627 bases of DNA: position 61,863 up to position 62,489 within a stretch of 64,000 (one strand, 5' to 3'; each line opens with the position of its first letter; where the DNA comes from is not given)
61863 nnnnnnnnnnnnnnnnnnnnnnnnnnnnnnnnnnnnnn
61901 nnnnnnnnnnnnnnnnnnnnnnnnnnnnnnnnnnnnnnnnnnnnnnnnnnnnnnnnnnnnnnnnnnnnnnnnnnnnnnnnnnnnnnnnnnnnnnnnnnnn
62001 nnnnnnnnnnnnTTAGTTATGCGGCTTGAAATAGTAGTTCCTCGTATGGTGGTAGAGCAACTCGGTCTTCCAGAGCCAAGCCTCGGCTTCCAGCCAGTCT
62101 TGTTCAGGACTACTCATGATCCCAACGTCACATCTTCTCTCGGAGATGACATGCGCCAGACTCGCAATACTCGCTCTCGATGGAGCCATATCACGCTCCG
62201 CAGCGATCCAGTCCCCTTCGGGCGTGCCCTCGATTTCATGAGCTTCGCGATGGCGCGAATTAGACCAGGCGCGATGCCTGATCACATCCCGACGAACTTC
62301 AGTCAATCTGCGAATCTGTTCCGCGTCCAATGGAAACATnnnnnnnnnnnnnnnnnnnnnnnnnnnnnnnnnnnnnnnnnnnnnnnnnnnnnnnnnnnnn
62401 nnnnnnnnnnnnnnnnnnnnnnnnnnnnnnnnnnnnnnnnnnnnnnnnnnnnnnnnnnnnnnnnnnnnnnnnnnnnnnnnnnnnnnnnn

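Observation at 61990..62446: Third GC-rich islet inserted between smpB and ssrA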

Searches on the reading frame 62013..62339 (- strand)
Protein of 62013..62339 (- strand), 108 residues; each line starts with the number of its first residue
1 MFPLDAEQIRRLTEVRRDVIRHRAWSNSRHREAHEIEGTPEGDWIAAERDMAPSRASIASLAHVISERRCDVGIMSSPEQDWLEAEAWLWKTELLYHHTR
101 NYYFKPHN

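Call 5: search_protein_families(library=pfam, proteins=[window:62013-62339:-], max_evalue=1)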
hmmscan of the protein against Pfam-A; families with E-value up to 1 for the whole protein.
window:62013-62339:- (108 aa): 2 families
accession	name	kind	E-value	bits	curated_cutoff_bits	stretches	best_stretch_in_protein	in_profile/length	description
PF11154.13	DUF2934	-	0.05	13.7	22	1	78-89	24-35/37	Protein of unknown function (DUF2934)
PF08573.15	SAE2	-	0.12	13.9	19.8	1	17-44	74-101/110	DNA endonuclease activator SAE2/CtIP C-terminus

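Call 6: search_protein_families(library=ncbifam, proteins=[window:62013-62339:-], max_evalue=1)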
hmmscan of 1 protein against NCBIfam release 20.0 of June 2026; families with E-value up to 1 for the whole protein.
window:62013-62339:- (108 aa): 0 families

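Call 9: find_homologous_proteins(query=window:62013-62339:-, max_evalue=0.01)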
Query window:62013-62339:- (108 aa): 1 proteins with E <= 0.01 among 1 candidates.
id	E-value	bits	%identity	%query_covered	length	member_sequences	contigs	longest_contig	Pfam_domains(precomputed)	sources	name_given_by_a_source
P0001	4.4e-68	244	100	100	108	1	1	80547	-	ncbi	ncbi:MAG TPA: hypothetical protein VF974_00565 [Patescibacteria group bacterium]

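Call 10: find_encoding_contigs(protein=window:62013-62339:-, flank=6000)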
Protein window:62013-62339:- (108 aa): no gene with exactly this product is on record in the collection.

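Call 17: search_protein_representatives(protein=window:62013-62339:-)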
Query: 108 residues. Proteins with E-value up to 0.001 (for the whole library): 10; up to 1e-10: 1; up to 1e-30: 1. The best 10 are listed.
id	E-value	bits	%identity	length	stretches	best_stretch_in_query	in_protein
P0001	1.4e-68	244.2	100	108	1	1-108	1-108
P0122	1.0e-05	41.8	26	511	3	5-72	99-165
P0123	1.6e-05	41.1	41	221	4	29-56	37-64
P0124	1.7e-05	41.1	39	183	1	18-93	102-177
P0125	1.0e-04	38.6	36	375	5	70-94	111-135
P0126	1.2e-04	38.4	30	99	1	18-99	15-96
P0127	2.3e-04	37.5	33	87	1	18-104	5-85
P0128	5.0e-04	36.4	32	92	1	9-88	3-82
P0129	5.2e-04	36.3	39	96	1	18-87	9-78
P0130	9.1e-04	35.5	38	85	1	17-86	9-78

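Call 19: search_protein_families(library=pfam, proteins=[P0122, P0123, P0124, P0125, P0126, P0127, P0128, P0129, P0130], max_evalue=0.1)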
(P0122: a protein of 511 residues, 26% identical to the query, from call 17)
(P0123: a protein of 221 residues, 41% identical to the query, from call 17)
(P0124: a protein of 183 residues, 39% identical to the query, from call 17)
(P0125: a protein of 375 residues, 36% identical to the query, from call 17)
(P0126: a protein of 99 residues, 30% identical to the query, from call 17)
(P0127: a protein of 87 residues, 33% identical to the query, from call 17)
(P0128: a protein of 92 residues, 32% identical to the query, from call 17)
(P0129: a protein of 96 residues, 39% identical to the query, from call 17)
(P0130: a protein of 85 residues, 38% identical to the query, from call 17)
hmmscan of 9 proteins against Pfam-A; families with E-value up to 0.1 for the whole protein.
P0122 (511 aa): 5 families
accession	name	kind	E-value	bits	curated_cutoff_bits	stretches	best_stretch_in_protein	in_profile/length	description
PF11154.13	DUF2934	-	1.3e-06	28.4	22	2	110-146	3-37/37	Protein of unknown function (DUF2934)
PF16769.10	MCM3AP_GANP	-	1.7e-06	27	25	0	403-478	497-568/715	MCM3AP domain of GANP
PF19101.5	DUF5788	-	2.6e-05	24.3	25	0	110-154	32-75/131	Family of unknown function (DUF5788)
PF21094.3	Nup188_SH3-like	-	4.7e-05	23.6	21.4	0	134-169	5-40/50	Nup188 SH3-like domain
PF24465.1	Tri-helical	-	8.2e-05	23.4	27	0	134-155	36-57/85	Tri-helical domain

P0123 (221 aa): 1 family
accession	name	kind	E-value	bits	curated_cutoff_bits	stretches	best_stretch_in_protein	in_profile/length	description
PF21847.1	DUF6906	-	0.022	15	23.6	0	142-168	19-44/50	Domain of unknown function (DUF6906)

P0124 (183 aa): 2 families
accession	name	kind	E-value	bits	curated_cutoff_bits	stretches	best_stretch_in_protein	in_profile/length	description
PF11154.13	DUF2934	-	6.8e-06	26.1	22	1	152-173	13-35/37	Protein of unknown function (DUF2934)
PF05298.16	Bombinin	-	0.022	14.9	21.4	1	3-50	37-84/141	Bombinin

P0125 (375 aa): 6 families
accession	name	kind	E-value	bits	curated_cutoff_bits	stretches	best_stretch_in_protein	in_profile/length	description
PF24869.1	DUF7734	-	1.4e-05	24.9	27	0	277-301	46-70/89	Domain of unknown function (DUF7734)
PF07663.16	EIIBC-GUT_C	-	0.00056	20.5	25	0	44-80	24-60/93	Sorbitol phosphotransferase enzyme II C-terminus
PF00057.23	Ldl_recept_a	-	0.00063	20.4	24.1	0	304-314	20-30/37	Low-density lipoprotein receptor domain class A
PF06106.16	SAUGI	-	0.00069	20.5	27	0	90-108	22-40/115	S. aureus uracil DNA glycosylase inhibitor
PF19986.4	DUF6422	-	0.0021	18.7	25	0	270-291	34-55/94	Family of unknown function (DUF6422)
PF18311.7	Rrp40_N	-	0.006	16.7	26.9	0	48-63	10-25/40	Exosome complex exonuclease Rrp40 N-terminal domain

P0126 (99 aa): 1 family
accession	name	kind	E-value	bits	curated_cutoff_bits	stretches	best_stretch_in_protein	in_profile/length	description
PF11154.13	DUF2934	-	1.6e-09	37.7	22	1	14-48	3-35/37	Protein of unknown function (DUF2934)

P0127 (87 aa): 1 family
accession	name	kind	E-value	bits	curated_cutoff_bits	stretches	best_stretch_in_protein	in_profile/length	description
PF11154.13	DUF2934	-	0.0015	18.6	22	1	4-37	3-34/37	Protein of unknown function (DUF2934)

P0128 (92 aa): 2 families
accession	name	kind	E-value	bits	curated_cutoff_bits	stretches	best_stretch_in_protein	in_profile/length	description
PF11154.13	DUF2934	-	0.00019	21.4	22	1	66-81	17-33/37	Protein of unknown function (DUF2934)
PF12266.13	DUF3613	-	0.032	14.7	25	0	4-24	32-52/66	Protein of unknown function (DUF3613)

P0129 (96 aa): 0 families

P0130 (85 aa): 1 family
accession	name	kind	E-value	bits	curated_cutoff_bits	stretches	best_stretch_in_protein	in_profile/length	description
PF11154.13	DUF2934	-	1.5e-10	41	22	2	12-44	6-36/37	Protein of unknown function (DUF2934)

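Call 29: find_homologous_proteins(query=A1, max_evalue=0.001)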
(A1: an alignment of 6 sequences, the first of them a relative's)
Query A1 (6 sequences) (108 aa, profile of the alignment): 36 proteins with E <= 0.001 among 2117 candidates.
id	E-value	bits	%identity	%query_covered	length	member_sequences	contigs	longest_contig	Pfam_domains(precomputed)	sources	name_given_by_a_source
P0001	7.0e-35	137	100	100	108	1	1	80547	-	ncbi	ncbi:MAG TPA: hypothetical protein VF974_00565 [Patescibacteria group bacterium]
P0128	4.0e-33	131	33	73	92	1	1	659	-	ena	-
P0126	6.5e-33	131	30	78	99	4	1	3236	PF11154.14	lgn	-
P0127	5.1e-32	128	31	82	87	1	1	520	-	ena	-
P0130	1.4e-29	120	38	65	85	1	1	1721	PF11154.14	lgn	-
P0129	5.2e-27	112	40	62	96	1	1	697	-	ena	-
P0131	5.0e-25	105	30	73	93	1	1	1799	PF11154.14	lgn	-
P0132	1.2e-19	88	38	67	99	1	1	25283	PF11154.14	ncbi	-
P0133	1.5e-15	75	31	72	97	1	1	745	PF11154.14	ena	-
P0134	1.6e-6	46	41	25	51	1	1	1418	PF11154.14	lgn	-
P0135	2.7e-5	42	39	35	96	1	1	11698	PF11154.14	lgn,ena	-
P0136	3.9e-5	41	37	28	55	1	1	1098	-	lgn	-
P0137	6.6e-5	41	41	30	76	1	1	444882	PF11154.14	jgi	jgi:hypothetical protein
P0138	6.9e-5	41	38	31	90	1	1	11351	PF11154.14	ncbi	-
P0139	7.2e-5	41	43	26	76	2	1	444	-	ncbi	-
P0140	7.7e-5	41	41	30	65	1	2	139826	PF11154.14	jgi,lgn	-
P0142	8.0e-5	40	35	34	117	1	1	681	PF11154.14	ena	-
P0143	9.2e-5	40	48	27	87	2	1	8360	PF11154.14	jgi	-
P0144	1.1e-4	40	38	36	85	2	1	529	PF11154.14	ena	-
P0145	1.4e-4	40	47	30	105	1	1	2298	PF11154.14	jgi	jgi:hypothetical protein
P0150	3.3e-4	38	39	35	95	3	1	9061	PF11154.14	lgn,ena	-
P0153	4.6e-4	38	26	75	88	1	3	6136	PF11154.14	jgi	jgi:hypothetical protein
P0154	4.7e-4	38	38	49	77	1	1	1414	PF11154.14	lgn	-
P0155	4.8e-4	38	43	34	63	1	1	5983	PF11154.14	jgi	jgi:hypothetical protein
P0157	5.5e-4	38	52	27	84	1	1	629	PF11154.14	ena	-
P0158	5.9e-4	38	45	31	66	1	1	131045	PF11154.14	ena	-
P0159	6.4e-4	38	28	67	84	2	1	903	PF11154.14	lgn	-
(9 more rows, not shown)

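Call 30: find_encoding_contigs(protein=P0132, flank=5000, max_places=2)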
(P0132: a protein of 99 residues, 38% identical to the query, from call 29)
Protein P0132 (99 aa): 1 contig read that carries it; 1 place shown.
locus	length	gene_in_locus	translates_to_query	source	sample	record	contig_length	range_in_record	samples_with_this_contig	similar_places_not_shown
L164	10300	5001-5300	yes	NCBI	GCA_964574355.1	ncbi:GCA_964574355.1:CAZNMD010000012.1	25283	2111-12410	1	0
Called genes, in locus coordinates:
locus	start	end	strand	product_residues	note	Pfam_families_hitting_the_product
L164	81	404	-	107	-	-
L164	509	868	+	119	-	-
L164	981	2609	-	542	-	-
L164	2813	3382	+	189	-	-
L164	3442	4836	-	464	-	-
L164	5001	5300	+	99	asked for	PF11154:DUF2934 (weak)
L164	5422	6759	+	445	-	PF03023:MurJ (weak), PF01554:MatE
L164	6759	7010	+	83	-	PF01541:GIY-YIG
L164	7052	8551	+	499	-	PF03193:RsgA_GTPase (faint), PF00005:ABC_tran, PF02463:SMC_N (faint), PF13555:AAA_29 (faint), PF20720:nSTAND3 (faint), PF13304:AAA_21 (faint), PF00005:ABC_tran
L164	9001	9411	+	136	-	PF00903:Glyoxalase, PF22677:Ble-like_N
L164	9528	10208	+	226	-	PF06790:UPF0259 (faint), PF06161:DUF975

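Call 31: list_cluster_members(proteins=[P0001, P0132, P0126, P0130, P0131, P0002])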
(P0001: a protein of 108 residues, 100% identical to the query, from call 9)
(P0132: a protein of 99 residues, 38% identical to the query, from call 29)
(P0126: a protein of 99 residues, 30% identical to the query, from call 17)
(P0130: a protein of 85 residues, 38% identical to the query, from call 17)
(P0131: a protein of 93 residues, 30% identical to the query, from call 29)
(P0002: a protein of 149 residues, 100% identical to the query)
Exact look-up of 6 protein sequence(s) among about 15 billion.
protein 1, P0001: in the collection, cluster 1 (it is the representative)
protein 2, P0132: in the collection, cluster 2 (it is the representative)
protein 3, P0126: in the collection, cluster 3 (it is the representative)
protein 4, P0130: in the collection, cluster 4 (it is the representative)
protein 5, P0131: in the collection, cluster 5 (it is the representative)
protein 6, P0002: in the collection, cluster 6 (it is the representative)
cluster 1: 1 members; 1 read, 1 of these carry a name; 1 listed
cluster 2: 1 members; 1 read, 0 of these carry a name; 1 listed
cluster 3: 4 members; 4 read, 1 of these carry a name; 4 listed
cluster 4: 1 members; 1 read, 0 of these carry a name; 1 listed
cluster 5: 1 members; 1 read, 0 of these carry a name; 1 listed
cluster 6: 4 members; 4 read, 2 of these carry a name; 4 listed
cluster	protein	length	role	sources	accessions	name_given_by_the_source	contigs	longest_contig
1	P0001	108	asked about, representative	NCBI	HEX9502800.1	MAG TPA: hypothetical protein VF974_00565 [Patescibacteria group bacterium]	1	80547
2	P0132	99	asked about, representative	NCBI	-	-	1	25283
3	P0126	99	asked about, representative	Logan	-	-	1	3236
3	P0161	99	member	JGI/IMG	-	hypothetical protein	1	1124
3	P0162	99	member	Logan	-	-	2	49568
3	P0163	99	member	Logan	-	-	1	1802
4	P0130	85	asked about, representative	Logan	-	-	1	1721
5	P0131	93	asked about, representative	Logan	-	-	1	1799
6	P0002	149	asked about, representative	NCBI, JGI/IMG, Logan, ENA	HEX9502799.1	MAG TPA: SsrA-binding protein SmpB [Patescibacteria group bacterium]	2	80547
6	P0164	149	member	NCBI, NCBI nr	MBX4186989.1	MAG: SsrA-binding protein SmpB [Candidatus Doudnabacteria bacterium] | SsrA-binding protein SmpB [Candidatus Doudnabacteria bacterium]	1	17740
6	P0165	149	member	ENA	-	-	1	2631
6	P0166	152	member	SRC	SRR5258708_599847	-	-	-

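Call 32: find_encoding_contigs(protein=P0164, flank=5000, max_places=3)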
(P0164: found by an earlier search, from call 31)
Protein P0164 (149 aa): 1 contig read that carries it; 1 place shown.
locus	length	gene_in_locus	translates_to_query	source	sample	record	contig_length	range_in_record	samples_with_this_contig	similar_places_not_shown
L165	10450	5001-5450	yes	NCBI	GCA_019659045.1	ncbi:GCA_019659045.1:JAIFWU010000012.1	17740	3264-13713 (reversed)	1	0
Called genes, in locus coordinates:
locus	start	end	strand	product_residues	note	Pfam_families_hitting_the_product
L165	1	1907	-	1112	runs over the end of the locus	PF00133:tRNA-synt_1, PF09334:tRNA-synt_1g (weak), PF00300:His_Phos_1, PF00133:tRNA-synt_1, PF09334:tRNA-synt_1g (weak), PF08264:Anticodon_1, PF19302:DUF5915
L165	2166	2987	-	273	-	-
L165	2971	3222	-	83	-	-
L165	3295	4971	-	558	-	PF03485:Arg_tRNA_synt_N, PF00750:tRNA-synt_1d, PF05746:DALR_1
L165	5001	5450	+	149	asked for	PF01668:SmpB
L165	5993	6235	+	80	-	PF01541:GIY-YIG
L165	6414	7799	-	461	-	-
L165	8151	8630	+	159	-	PF05198:IF3_N, PF00707:IF3_C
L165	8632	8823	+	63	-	PF01632:Ribosomal_L35p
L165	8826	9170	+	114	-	PF00453:Ribosomal_L20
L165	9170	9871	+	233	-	PF00557:Peptidase_M24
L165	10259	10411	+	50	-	-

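Call 33: find_encoding_contigs(protein=P0165, flank=5000, max_places=3)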
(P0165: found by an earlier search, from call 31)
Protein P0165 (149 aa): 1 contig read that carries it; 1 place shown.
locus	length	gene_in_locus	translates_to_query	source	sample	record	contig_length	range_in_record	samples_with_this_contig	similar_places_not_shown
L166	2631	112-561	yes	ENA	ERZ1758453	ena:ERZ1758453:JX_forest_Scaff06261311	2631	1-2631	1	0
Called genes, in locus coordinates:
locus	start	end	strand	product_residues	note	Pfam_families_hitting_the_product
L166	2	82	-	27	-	?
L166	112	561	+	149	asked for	PF01668:SmpB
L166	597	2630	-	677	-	?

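Call 49: find_encoding_contigs(protein=P0126, flank=4000, max_places=3)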
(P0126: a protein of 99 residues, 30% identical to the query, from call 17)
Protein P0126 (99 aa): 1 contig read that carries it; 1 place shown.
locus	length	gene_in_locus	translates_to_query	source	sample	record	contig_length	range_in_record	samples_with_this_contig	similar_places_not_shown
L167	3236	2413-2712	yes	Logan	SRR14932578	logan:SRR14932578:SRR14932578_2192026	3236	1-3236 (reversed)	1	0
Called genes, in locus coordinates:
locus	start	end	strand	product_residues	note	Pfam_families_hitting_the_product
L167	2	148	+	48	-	?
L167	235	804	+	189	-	-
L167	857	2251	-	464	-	-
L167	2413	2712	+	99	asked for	PF11154:DUF2934 (weak)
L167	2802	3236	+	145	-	?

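Call 51: search_protein_families(library=pfam, proteins=[L165:6414-7799:-, L164:3442-4836:-, L164:2813-3382:+, L164:981-2609:-, L166:597-2630:-], max_evalue=0.01)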
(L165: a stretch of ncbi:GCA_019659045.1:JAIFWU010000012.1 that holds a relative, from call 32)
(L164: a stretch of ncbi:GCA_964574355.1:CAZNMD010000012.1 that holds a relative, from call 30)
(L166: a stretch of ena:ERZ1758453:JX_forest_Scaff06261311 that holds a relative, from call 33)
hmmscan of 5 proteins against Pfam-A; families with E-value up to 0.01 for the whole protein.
L165:6414-7799:- (461 aa): 0 families

L164:3442-4836:- (464 aa): 0 families

L164:2813-3382:+ (189 aa): 0 families

L164:981-2609:- (542 aa): 0 families

L166:597-2630:- (677 aa): 5 families
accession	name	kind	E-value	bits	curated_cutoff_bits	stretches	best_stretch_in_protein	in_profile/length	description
PF13385.13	Laminin_G_3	-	2.7e-22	80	27.6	1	458-620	1-151/151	Concanavalin A-like lectin/glucanases superfamily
PF17957.7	Big_7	-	1.2e-14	55.2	24.1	1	259-327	1-70/70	Bacterial Ig domain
PF16656.11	Pur_ac_phosph_N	-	3.8e-08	34.2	30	1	363-441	10-93/93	Purple acid Phosphatase, N-terminal domain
PF00041.27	fn3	-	1.1e-05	25.9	25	1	357-435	4-79/84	Fibronectin type III domain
PF16640.11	Big_3_5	-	0.0004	21.3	35.5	1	268-339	6-76/88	Bacterial Ig-like domain (group 3)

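Call 55: predict_structure(alignment_id=A2)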
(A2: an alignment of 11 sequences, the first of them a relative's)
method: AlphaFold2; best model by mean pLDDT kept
length: 108 residues; sequences in the alignment: 11
mean_pLDDT: 89.5   pTM: 0.72
mean pLDDT of the five models: 89.5, 87.0, 86.1, 86.0, 85.7
residues with pLDDT >= 90: 75; 70-90: 24; 50-70: 8; < 50: 1
segments of 3 or more residues with pLDDT < 50: none
pLDDT, mean of each block of 10 residues (from residue 1): 83 90 97 98 96 94 95 94 93 81 56
secondary structure, 60 per line:
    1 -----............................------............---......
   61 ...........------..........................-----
elements in order: H6-33 H40-51 H55-71 H78-103
